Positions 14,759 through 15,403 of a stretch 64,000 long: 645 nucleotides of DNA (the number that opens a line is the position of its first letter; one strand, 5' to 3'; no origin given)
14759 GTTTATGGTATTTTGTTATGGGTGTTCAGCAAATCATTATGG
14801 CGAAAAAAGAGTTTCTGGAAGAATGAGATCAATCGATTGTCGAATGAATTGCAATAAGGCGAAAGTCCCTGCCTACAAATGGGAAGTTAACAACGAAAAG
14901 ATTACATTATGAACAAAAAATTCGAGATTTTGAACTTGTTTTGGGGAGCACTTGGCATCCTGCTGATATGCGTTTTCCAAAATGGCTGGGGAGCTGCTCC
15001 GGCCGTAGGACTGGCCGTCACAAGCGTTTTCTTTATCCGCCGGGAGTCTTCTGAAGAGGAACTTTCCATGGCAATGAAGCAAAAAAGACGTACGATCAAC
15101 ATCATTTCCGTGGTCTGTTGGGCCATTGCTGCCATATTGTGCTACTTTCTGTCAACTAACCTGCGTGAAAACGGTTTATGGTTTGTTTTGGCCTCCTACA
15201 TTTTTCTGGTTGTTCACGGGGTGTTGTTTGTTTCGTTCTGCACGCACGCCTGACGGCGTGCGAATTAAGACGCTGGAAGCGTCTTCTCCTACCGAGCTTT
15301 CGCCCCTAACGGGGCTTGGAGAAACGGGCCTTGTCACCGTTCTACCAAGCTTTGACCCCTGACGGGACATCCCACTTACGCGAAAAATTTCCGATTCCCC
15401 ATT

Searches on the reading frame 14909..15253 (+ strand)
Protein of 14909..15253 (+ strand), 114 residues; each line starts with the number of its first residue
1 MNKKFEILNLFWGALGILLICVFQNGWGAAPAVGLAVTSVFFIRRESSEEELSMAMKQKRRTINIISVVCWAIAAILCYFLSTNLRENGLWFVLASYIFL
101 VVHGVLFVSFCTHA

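Call 73: find_encoding_contigs(protein=window:14909-15253:+, flank=800, max_places=10)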
Protein window:14909-15253:+ (114 aa): 9 contigs read that carry it; 3 places shown.
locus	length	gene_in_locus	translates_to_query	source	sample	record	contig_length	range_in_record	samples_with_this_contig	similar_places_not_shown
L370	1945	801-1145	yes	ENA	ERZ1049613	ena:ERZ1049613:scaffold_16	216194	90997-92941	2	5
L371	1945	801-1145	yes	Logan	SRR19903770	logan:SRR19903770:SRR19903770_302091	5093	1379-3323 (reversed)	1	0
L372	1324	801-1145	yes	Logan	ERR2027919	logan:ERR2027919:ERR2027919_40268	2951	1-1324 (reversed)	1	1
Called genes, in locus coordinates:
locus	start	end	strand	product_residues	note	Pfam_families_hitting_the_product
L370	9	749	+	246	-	PF04545:Sigma70_r4 (faint), PF04542:Sigma70_r2, PF08281:Sigma70_r4_2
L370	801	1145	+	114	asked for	-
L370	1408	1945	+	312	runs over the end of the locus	PF07494:Reg_prop (faint)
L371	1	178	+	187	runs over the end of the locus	PF04545:Sigma70_r4 (faint), PF04542:Sigma70_r2, PF08281:Sigma70_r4_2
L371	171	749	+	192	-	-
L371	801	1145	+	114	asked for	-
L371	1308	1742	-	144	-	PF18809:PBECR1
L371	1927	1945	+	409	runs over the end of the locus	PF13439:Glyco_transf_4, PF00534:Glycos_transf_1, PF13692:Glyco_trans_1_4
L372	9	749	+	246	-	PF04545:Sigma70_r4 (faint), PF04542:Sigma70_r2, PF08281:Sigma70_r4_2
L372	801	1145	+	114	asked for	-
